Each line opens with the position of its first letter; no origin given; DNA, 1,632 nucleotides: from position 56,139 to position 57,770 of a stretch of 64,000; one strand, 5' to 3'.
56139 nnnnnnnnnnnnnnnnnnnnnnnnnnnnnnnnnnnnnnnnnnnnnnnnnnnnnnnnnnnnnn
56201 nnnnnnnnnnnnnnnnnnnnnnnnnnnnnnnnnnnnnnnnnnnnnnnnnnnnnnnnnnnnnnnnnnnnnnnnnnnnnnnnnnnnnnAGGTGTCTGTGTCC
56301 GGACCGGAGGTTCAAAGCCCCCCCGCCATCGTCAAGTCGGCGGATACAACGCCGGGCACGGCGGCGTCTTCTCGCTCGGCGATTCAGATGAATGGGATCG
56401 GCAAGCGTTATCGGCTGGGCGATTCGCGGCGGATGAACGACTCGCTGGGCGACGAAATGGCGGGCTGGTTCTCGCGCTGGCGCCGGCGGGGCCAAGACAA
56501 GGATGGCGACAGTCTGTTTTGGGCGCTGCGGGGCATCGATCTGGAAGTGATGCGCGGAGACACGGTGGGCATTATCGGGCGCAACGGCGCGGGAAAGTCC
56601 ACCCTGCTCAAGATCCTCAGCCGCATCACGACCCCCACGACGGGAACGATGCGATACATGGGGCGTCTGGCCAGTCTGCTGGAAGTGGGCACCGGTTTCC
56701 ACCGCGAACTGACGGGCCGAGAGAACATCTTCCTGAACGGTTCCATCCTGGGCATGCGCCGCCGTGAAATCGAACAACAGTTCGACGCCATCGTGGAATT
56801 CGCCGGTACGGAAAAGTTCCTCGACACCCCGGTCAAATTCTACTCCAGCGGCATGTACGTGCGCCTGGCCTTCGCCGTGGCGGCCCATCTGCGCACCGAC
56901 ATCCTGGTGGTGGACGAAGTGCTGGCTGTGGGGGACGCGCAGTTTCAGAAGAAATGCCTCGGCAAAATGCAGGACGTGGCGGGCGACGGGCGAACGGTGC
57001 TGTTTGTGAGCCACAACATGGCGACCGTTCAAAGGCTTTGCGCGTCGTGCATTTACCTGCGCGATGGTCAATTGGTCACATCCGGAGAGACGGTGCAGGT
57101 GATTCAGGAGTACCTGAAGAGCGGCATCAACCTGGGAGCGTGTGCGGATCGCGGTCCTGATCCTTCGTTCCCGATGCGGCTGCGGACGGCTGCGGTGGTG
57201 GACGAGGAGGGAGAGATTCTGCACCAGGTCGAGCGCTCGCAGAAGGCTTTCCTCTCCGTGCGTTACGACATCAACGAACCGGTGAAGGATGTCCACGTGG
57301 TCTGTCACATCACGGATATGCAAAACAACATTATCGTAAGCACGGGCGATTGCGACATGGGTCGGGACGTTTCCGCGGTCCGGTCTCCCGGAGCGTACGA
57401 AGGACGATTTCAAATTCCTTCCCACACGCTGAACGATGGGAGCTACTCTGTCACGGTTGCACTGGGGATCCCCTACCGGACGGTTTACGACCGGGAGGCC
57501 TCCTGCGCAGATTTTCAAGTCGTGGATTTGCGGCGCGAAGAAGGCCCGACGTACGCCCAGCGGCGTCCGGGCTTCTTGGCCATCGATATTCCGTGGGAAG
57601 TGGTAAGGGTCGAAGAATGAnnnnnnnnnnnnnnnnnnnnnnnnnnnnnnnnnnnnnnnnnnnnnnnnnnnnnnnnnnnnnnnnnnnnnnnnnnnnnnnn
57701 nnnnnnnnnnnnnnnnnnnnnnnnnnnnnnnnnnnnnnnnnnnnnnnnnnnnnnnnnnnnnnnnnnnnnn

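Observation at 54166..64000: ABC-transporter-dependent glycan cluster with three FkbM methyltransferases, an MptE-like protein and a Wzt carrying a C-terminal binding domain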

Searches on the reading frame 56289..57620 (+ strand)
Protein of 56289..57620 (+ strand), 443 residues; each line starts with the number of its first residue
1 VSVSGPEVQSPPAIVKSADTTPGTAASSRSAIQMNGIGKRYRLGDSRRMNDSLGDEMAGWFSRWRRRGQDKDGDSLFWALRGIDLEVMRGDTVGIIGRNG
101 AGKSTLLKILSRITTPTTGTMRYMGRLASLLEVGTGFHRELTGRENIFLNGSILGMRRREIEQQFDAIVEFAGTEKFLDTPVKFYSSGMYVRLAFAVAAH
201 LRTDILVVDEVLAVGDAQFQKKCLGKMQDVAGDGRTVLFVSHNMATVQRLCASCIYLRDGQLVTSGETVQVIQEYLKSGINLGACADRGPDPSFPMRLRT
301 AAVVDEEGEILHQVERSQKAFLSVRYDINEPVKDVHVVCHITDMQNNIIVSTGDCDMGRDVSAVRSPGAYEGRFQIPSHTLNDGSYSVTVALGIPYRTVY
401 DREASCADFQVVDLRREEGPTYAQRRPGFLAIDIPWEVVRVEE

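Call 6: search_protein_families(library=pfam, proteins=[window:56289-57620:+], max_evalue=0.01)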
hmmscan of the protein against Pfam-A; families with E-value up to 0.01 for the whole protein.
window:56289-57620:+ (443 aa): 5 families
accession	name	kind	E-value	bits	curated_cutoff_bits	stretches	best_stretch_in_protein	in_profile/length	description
PF00005.33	ABC_tran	-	4.6e-19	69.8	25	1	80-211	1-135/137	ABC transporter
PF14524.12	Wzt_C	-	1.9e-13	51.1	30.4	1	298-413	12-131/143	Wzt C-terminal domain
PF13304.12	AAA_21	-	0.00014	22.5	27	1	94-113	3-22/304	AAA domain, putative AbiEii toxin, Type IV TA system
PF13555.12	AAA_29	-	0.001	19.2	27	1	87-118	19-50/61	P-loop containing region of AAA domain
PF13476.12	AAA_23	-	0.0052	17.9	27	1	93-118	22-47/201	AAA domain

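Call 8: find_encoding_contigs(protein=window:56289-57620:+, flank=10000, max_places=6)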
Protein window:56289-57620:+ (443 aa): no gene with exactly this product is on record in the collection.

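Call 15: search_protein_families(library=ncbifam, proteins=[window:56295-57620:+], max_evalue=0.001)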
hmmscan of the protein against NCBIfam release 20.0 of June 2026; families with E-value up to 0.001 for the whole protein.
window:56295-57620:+ (441 aa): 177 families (the best 25 are shown)
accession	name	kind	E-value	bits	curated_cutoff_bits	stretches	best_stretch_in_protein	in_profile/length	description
NF010065.0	PRK13545.1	equivalog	1.5e-55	188.9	538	1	69-273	32-234/549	teichoic acids export protein ATP-binding subunit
NF050108.1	galactan_ABC_ATP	equivalog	8.2e-50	169.3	400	1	72-273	39-240/244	galactan export ABC transporter ATP-binding subunit Wzt/RfbE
NF010066.0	PRK13546.1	equivalog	1.5e-46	158.9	320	1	72-273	34-234/264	teichoic acids export ABC transporter ATP-binding subunit TagH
TIGR01188.1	drrA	subfamily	5e-29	101.5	312.45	1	75-268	6-210/302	daunorubicin resistance ABC transporter, ATP-binding protein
NF010059.0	PRK13536.1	equivalog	4.6e-24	84.8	549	1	80-274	61-266/342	nodulation factor ABC transporter ATP-binding protein NodI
NF010060.0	PRK13537.1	equivalog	8.1e-24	84.1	521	1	79-272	32-236/314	nodulation factor ABC transporter ATP-binding protein NodI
TIGR04521.1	ECF_ATPase_2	equivalog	8.9e-24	84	330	2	143-272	104-235/279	energy-coupling factor transporter ATPase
TIGR01288.1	nodI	equivalog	1.1e-22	80.4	424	1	82-274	24-227/303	nodulation factor ABC transporter ATP-binding protein NodI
TIGR04520.1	ECF_ATPase_1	equivalog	2.2e-20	73.2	315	2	152-272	106-226/269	energy-coupling factor transporter ATPase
NF010170.0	PRK13651.1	equivalog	4.2e-20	71.9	432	2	143-272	125-255/308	cobalt transporter ATP-binding subunit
TIGR02769.1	nickel_nikE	equivalog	7.9e-19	68.2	332.55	2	78-125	27-74/265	nickel import ATP-binding protein NikE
TIGR01166.1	cbiO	subfamily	8.4e-19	67.8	211.8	2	77-124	7-54/190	cobalt ABC transporter, ATP-binding protein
TIGR02673.1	FtsE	equivalog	1.3e-18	67.4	264.85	2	139-259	94-214/214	cell division ATP-binding protein FtsE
NF008409.0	PRK11231.1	equivalog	1.4e-18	67.2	375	2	158-278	114-235/255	Fe(3+) dicitrate ABC transporter ATP-binding protein FecE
NF010068.0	PRK13548.1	equivalog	3.4e-18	65.7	261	2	78-124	21-67/261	heme ABC transporter ATP-binding protein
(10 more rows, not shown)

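Call 17: search_solved_structures(query=window:56295-57620:+, max_evalue=0.001, show_alignments=0)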
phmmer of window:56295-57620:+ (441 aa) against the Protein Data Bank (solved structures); distinct sequences matched with E-value up to 0.001: 466 (the best 60 are shown).
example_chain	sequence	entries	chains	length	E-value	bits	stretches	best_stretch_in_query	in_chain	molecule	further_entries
8dku_A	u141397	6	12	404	2e-61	211.3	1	75-391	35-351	ABC transporter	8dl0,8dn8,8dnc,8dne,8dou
7k2t_A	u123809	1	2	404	5.2e-61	210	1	75-391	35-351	ABC transporter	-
6amx_A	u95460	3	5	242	1.4e-60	208.6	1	75-276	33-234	ABC transporter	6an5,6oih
6m96_A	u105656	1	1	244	3.7e-60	207.2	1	75-276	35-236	ABC transporter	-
6jbh_A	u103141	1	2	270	9.2e-50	172.9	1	75-284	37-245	TarH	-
7dd0_A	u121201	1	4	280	1.1e-49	172.7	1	72-274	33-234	Teichoic acids export ATP-binding protein TagH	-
9cfl_B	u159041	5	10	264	2.7e-41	145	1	70-273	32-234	Teichoic acids export ATP-binding protein TagH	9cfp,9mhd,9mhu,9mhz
9qhw_C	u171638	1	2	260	1.7e-40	142.4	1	69-273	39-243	ABC transporter ATP-binding protein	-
9qfx_C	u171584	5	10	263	1.7e-40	142.3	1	69-273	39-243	ABC transporter ATP-binding protein | Probable o-antigen/lipopolysaccharide transport ATP-binding protein ABC transporter RfbE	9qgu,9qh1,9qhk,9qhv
9qhx_C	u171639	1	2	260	4.5e-40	141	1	69-273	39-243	ABC transporter ATP-binding protein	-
9qhj_C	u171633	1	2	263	4.5e-40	141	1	69-273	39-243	Probable o-antigen/lipopolysaccharide transport ATP-binding protein ABC transporter RfbE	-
8tsi_A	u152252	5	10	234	4.5e-27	98.2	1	81-265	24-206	ABC transporter ATP-binding protein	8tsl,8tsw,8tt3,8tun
8tsh_A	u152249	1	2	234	1.2e-26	96.8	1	81-265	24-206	ABC transporter ATP-binding protein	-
7niu_A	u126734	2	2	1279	7.9e-23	84.2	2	77-268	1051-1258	Isoform 2 of Phosphatidylcholine translocator ABCB4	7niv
8wd9_D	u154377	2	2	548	4.6e-22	81.6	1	168-270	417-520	Probable dipeptide-transport ATP-binding protein ABC transporter DppD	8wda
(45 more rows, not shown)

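Call 21: find_homologous_proteins(query=window:56295-57620:+, max_evalue=0.001)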
Query window:56295-57620:+ (441 aa): 8000 proteins with E <= 0.001 among 8000 candidates; the best 120 are listed.
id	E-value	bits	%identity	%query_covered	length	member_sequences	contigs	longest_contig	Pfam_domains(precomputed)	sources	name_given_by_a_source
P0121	1.0e-295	998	100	100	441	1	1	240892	PF14524.13,PF00005.34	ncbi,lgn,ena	ncbi:MAG: ABC transporter ATP-binding protein [Sumerlaeia bacterium]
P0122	8.8e-151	521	57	95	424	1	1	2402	PF14524.13,PF00005.34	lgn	-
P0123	1.9e-145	503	56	93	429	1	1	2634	PF14524.13,PF00005.34,PF13304.13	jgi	jgi:lipopolysaccharide transport system ATP-binding protein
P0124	1.3e-135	471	54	92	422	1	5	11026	PF14524.13,PF00005.34,PF13304.13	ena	-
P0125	1.5e-135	470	52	93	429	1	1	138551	PF14524.13,PF00005.34,PF13304.13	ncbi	-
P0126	2.8e-134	466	54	99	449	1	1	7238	PF14524.13,PF00005.34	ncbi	-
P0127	6.4e-122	426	49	93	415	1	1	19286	PF14524.13,PF00005.34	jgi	jgi:lipopolysaccharide transport system ATP-binding protein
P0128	1.3e-118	415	50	93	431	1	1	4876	PF14524.13,PF00005.34,PF13304.13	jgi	jgi:lipopolysaccharide transport system ATP-binding protein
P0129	1.3e-117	411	48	94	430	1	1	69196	PF14524.13,PF00005.34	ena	-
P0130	2.6e-117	410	50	92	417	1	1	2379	PF14524.13,PF00005.34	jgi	-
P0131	9.2e-117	409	54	84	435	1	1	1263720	PF14524.13,PF00005.34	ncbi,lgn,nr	ncbi:ABC transporter ATP-binding protein [bacterium]|nr:ABC transporter ATP-binding protein [bacteri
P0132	2.4e-116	407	50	98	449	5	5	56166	PF14524.13,PF00005.34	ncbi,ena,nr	ncbi:MAG TPA: ABC transporter ATP-binding protein [Candidatus Sumerlaeota bacterium]|nr:ABC transpor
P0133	1.3e-115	405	49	92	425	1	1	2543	PF14524.13,PF00005.34,PF13304.13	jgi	-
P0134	1.8e-115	404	52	83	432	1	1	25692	PF14524.13,PF00005.34,PF13304.13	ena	-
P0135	9.0e-115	402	48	92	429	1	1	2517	PF14524.13,PF00005.34,PF13304.13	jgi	-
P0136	9.7e-115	402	49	98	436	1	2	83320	PF14524.13,PF00005.34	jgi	-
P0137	1.1e-114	402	51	98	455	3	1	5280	PF14524.13,PF00005.34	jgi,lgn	jgi:lipopolysaccharide transport system ATP-binding protein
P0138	1.3e-114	402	48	94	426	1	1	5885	PF14524.13,PF00005.34,PF13304.13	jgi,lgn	-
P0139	4.7e-114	400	69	61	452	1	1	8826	PF14524.13,PF00005.34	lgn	-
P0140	9.2e-114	399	54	86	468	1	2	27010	PF14524.13,PF00005.34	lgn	-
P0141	4.3e-113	396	50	92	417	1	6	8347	PF14524.13,PF00005.34,PF13304.13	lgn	-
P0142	1.1e-112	395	48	92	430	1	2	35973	PF14524.13,PF00005.34,PF13304.13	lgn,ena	-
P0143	1.3e-112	395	66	63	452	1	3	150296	PF14524.13,PF00005.34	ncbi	ncbi:MAG: ABC transporter ATP-binding protein [Sumerlaeia bacterium]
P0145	2.1e-112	394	48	97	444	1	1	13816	PF14524.13,PF00005.34,PF13304.13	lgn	-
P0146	1.3e-111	392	59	74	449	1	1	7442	PF14524.13,PF00005.34,PF13304.13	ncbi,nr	ncbi:MAG: ABC transporter ATP-binding protein [Candidatus Sumerlaeia bacterium]|nr:ABC transporter A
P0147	2.2e-111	391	62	69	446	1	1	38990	PF14524.13,PF00005.34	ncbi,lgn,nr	ncbi:MAG: lipopolysaccharide transport system ATP-binding protein [Candidatus Sumerlaeota bacterium]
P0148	2.9e-111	390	48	93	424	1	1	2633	PF14524.13,PF00005.34,PF13304.13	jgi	jgi:lipopolysaccharide transport system ATP-binding protein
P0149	4.8e-111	390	50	92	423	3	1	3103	PF14524.13,PF00005.34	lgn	-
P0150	1.2e-110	388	47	98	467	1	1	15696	PF14524.13,PF00005.34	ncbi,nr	ncbi:ABC transporter ATP-binding protein [Candidatus Poribacteria bacterium]|nr:ABC transporter ATP-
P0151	4.6e-110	386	47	92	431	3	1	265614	PF14524.13,PF00005.34,PF13304.13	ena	-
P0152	8.4e-110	386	49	93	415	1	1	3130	PF14524.13,PF00005.34,PF13304.13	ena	-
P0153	8.5e-110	386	48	93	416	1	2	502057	PF14524.13,PF00005.34,PF13304.13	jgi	jgi:lipopolysaccharide transport system ATP-binding protein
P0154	2.5e-109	384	49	92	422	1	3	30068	PF14524.13,PF00005.34,PF13304.13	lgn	-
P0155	5.0e-109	383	47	93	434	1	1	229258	PF14524.13,PF00005.34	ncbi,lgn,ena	-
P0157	6.9e-109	383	65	63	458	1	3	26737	PF14524.13,PF00005.34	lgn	-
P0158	9.0e-109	382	51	86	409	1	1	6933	PF14524.13,PF00005.34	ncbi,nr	ncbi:MAG: ABC transporter ATP-binding protein [Candidatus Sumerlaeia bacterium]|nr:ABC transporter A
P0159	1.2e-108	382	49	92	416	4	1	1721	PF14524.13,PF00005.34,PF13304.13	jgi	jgi:lipopolysaccharide transport system ATP-binding protein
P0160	1.7e-108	381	48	93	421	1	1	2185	PF14524.13,PF00005.34,PF13304.13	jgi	jgi:lipopolysaccharide transport system ATP-binding protein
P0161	5.0e-108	380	47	94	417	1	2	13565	PF14524.13,PF00005.34,PF13304.13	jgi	jgi:lipopolysaccharide transport system ATP-binding protein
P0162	1.7e-107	378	48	93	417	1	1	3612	PF14524.13,PF00005.34,PF13304.13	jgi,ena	-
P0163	2.0e-107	378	47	94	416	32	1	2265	PF14524.13,PF00005.34,PF13304.13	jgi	jgi:lipopolysaccharide transport system ATP-binding protein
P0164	2.2e-107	378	48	93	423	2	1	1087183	PF14524.13,PF00005.34,PF13304.13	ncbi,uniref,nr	ncbi:ABC transporter ATP-binding protein [Geomonas azotofigens]|uniref:ABC transporter ATP-binding p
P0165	3.4e-107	377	48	93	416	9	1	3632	PF14524.13,PF00005.34,PF13304.13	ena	-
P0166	3.8e-107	377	64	61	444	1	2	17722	PF14524.13,PF00005.34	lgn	-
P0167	4.3e-107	377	48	93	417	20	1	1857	PF14524.13,PF00005.34,PF13304.13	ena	-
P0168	4.8e-107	377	49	93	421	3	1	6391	PF14524.13,PF00005.34,PF13304.13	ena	-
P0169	5.6e-107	376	47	93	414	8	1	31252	PF14524.13,PF00005.34,PF13304.13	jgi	jgi:lipopolysaccharide transport system ATP-binding protein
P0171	9.5e-107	376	47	93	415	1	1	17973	PF14524.13,PF00005.34,PF13304.13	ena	-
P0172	1.4e-106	375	47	93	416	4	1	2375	PF14524.13,PF00005.34,PF13304.13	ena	-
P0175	8.5e-106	372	47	93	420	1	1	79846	PF14524.13,PF00005.34,PF13304.13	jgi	jgi:lipopolysaccharide transport system ATP-binding protein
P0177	2.7e-105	371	47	93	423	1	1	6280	PF14524.13,PF00005.34,PF13304.13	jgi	jgi:lipopolysaccharide transport system ATP-binding protein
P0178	4.5e-105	370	46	93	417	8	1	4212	PF14524.13,PF00005.34,PF13304.13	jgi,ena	-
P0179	4.6e-105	370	44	94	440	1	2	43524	PF14524.13,PF00005.34,PF13304.13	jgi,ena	-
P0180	1.1e-104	369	47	94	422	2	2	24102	PF14524.13,PF00005.34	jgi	-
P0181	1.6e-104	368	47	93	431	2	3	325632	PF14524.13,PF00005.34,PF13304.13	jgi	jgi:lipopolysaccharide transport system ATP-binding protein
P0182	1.9e-104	368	49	87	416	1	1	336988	PF14524.13,PF00005.34,PF13304.13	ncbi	-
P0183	2.0e-104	368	43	93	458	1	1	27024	PF14524.13,PF00005.34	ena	-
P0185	4.2e-104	367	46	94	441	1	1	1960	PF14524.13,PF00005.34,PF13304.13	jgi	jgi:lipopolysaccharide transport system ATP-binding protein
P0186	1.2e-103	365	46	93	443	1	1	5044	PF14524.13,PF00005.34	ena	-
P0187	1.2e-103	365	45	93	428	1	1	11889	PF14524.13,PF00005.34,PF13304.13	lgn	-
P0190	2.0e-103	365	46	93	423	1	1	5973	PF14524.13,PF00005.34,PF13304.13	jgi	jgi:lipopolysaccharide transport system ATP-binding protein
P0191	4.2e-103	364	46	93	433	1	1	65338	PF14524.13,PF00005.34,PF13304.13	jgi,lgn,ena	-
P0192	4.2e-103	364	50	83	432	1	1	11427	PF14524.13,PF00005.34,PF13304.13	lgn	-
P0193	4.9e-103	363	45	93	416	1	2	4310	PF14524.13,PF00005.34,PF13304.13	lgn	-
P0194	5.5e-103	363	47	93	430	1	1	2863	PF14524.13,PF00005.34,PF13304.13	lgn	-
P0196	6.7e-103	363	45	93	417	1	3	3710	PF14524.13,PF00005.34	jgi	jgi:lipopolysaccharide transport system ATP-binding protein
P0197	7.1e-103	363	55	74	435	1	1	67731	PF14524.13,PF00005.34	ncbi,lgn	ncbi:hypothetical protein BH09SUM1_BH09SUM1_11370 [soil metagenome]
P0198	9.9e-103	362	46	93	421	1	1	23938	PF14524.13,PF00005.34,PF13304.13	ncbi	-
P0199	1.1e-102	362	49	93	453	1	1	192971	PF14524.13,PF00005.34,PF13304.13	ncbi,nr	ncbi:ABC transporter ATP-binding protein [Candidatus Sumerlaeota bacterium]|nr:ABC transporter ATP-b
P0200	1.3e-102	362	46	94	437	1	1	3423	PF14524.13,PF00005.34,PF13304.13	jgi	jgi:lipopolysaccharide transport system ATP-binding protein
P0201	1.3e-102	362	47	96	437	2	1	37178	PF14524.13,PF00005.34,PF13304.13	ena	-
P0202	1.5e-102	362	45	93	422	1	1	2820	PF14524.13,PF00005.34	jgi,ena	-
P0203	1.7e-102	362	45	93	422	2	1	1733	PF14524.13,PF00005.34,PF13304.13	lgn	-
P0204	2.6e-102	361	44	93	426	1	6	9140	PF14524.13,PF00005.34,PF13304.13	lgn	-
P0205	2.8e-102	361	69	56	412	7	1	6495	PF14524.13,PF00005.34,PF13304.13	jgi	jgi:lipopolysaccharide transport system ATP-binding protein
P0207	4.7e-102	360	47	93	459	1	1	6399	PF14524.13,PF00005.34,PF13304.13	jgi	jgi:lipopolysaccharide transport system ATP-binding protein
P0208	5.1e-102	360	50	82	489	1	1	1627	PF14524.13,PF00005.34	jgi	-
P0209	5.6e-102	360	48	87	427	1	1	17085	PF14524.13,PF00005.34,PF13304.13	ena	-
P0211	8.6e-102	359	47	90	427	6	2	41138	PF14524.13,PF00005.34,PF13304.13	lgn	-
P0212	9.9e-102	359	45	93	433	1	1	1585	PF14524.13,PF00005.34,PF13304.13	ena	-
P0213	1.2e-101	359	64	62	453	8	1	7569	PF14524.13,PF00005.34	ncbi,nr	ncbi:ABC transporter ATP-binding protein [Candidatus Sumerlaeota bacterium]|nr:ABC transporter ATP-b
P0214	1.3e-101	359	50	82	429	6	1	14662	PF14524.13,PF00005.34,PF13304.13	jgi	jgi:lipopolysaccharide transport system ATP-binding protein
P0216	1.5e-101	358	45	94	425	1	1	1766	PF14524.13,PF00005.34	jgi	jgi:lipopolysaccharide transport system ATP-binding protein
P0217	1.9e-101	358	46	93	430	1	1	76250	PF14524.13,PF00005.34,PF13304.13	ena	-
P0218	2.0e-101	358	47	92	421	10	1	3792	PF14524.13,PF00005.34,PF13304.13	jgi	-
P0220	3.7e-101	357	46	93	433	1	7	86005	PF14524.13,PF00005.34,PF13304.13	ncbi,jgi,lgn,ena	-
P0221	4.2e-101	357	46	93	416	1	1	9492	PF14524.13,PF00005.34,PF13304.13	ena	-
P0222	4.3e-101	357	44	94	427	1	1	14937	PF14524.13,PF00005.34,PF13304.13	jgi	jgi:lipopolysaccharide transport system ATP-binding protein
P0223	4.9e-101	357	46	93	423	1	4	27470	PF14524.13,PF00005.34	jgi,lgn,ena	-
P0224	5.8e-101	357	50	82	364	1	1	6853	PF14524.13,PF00005.34,PF13304.13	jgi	jgi:lipopolysaccharide transport system ATP-binding protein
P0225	6.7e-101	356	46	92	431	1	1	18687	PF14524.13,PF00005.34,PF13304.13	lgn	-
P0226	6.9e-101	356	49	86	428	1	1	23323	PF14524.13,PF00005.34,PF13304.13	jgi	jgi:lipopolysaccharide transport system ATP-binding protein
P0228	1.1e-100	356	47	93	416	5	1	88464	PF14524.13,PF00005.34,PF13304.13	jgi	jgi:lipopolysaccharide transport system ATP-binding protein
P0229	1.4e-100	355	49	93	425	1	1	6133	PF14524.13,PF00005.34,PF13304.13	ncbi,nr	ncbi:MAG: transporter related [Myxococcales bacterium]|nr:transporter related [Myxococcales bacteriu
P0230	1.4e-100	355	47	93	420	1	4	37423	PF14524.13,PF00005.34,PF13304.13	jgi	jgi:lipopolysaccharide transport system ATP-binding protein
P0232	1.8e-100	355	46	92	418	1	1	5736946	PF14524.13,PF00005.34,PF13304.13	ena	-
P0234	2.0e-100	355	45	93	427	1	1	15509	PF14524.13,PF00005.34,PF13304.13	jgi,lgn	-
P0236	2.2e-100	355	44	93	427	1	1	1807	PF14524.13,PF00005.34,PF13304.13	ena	-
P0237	2.2e-100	355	44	93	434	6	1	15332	PF14524.13,PF00005.34,PF13304.13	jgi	jgi:lipopolysaccharide transport system ATP-binding protein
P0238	2.2e-100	355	46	93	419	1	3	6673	PF14524.13,PF00005.34,PF13304.13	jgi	jgi:lipopolysaccharide transport system ATP-binding protein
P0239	2.3e-100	355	49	92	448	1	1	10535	PF14524.13,PF00005.34,PF13304.13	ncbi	ncbi:MAG: ABC transporter ATP-binding protein [Candidatus Sumerlaeota bacterium]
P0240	2.4e-100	354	46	93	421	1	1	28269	PF14524.13,PF00005.34,PF13304.13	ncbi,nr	ncbi:MAG: ABC transporter ATP-binding protein [Leptolyngbya sp.]|nr:MAG: ABC transporter ATP-binding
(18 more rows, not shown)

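Call 29: predict_structure(alignment_id=A2)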
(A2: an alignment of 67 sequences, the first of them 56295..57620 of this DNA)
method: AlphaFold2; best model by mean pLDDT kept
length: 441 residues; sequences in the alignment: 67
mean_pLDDT: 85.2   pTM: 0.73
mean pLDDT of the five models: 85.2, 84.4, 84.1, 83.3, 81.9
residues with pLDDT >= 90: 264; 70-90: 97; 50-70: 52; < 50: 28
segments of 3 or more residues with pLDDT < 50: 1-3, 5-20, 45-47
pLDDT, mean of each block of 10 residues (from residue 1): 45 47 63 92 58 53 56 88 95 93 93 89 84 80 94 93 95 94 88 89 83 78 90 92 91 96 97 81 93 97 96 95 98 96 89 87 97 94 94 96 93 70 69 93 55
secondary structure, 60 per line:
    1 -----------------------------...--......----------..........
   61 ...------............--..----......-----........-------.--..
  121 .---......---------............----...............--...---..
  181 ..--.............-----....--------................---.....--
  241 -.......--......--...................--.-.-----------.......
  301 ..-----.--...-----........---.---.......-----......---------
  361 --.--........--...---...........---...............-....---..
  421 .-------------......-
elements in order: E30-32 E35-40 H51-63 H70-73 E74-81 E90-95 H101-108 E119-121 E125-127 H141-151 H156-170 H185-197 E203-206 H215-230 E234-238 H242-248 E251-256 E259-265 H266-277 E294-302 E311-313 E319-326 E334-340 E346-351 E366-373 E382-392 E396-410 H412-415 E435-440

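Call 46: find_encoding_contigs(protein=P0125, flank=10000, max_places=1)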
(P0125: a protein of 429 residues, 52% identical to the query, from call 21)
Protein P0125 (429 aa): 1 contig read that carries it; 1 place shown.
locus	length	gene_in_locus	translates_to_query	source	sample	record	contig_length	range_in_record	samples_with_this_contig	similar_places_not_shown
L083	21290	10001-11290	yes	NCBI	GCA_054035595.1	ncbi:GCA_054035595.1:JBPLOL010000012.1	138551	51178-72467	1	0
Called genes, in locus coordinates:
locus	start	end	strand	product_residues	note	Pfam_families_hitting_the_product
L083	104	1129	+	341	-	PF00348:polyprenyl_synt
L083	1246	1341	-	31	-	-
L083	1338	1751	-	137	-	PF09350:DJC28_CD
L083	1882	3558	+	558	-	PF02463:SMC_N, PF13175:AAA_15 (faint), PF13476:AAA_23 (weak)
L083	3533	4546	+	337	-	PF02568:ThiI, PF03054:tRNA_Me_trans (weak), PF18297:NFACT-R_2 (weak)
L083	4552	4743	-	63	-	-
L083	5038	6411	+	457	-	PF14691:Fer4_20, PF07992:Pyr_redox_2, PF12831:FAD_oxidored (weak), PF13450:NAD_binding_8, PF13738:Pyr_redox_3 (faint), PF00070:Pyr_redox (weak)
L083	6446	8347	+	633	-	PF13623:SurA_N_2, PF13624:SurA_N_3, PF09312:SurA_N, PF13145:Rotamase_2, PF13616:Rotamase_3, PF00639:Rotamase, PF13145:Rotamase_2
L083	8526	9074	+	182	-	-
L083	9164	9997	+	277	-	PF01061:ABC2_membrane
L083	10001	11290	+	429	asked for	PF00005:ABC_tran, PF13304:AAA_21 (faint), PF14524:Wzt_C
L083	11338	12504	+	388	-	PF13489:Methyltransf_23, PF08241:Methyltransf_11 (weak), PF08242:Methyltransf_12 (weak), PF13649:Methyltransf_25, PF13847:Methyltransf_31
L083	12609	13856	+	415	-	-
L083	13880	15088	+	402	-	PF13439:Glyco_transf_4 (weak)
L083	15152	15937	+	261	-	PF13483:Lactamase_B_3, PF12706:Lactamase_B_2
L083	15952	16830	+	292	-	PF00535:Glycos_transf_2, PF10111:Glyco_tranf_2_2 (weak), PF13641:Glyco_tranf_2_3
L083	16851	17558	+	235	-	PF02348:CTP_transf_3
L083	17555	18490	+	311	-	PF00389:2-Hacid_dh, PF02826:2-Hacid_dh_C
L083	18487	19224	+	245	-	PF00106:adh_short, PF13561:adh_short_C2, PF23441:SDR, PF08643:DUF1776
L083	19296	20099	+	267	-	PF01973:MptE-like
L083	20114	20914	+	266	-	PF00535:Glycos_transf_2, PF10111:Glyco_tranf_2_2, PF13641:Glyco_tranf_2_3 (weak)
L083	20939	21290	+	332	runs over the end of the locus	PF01075:Glyco_transf_9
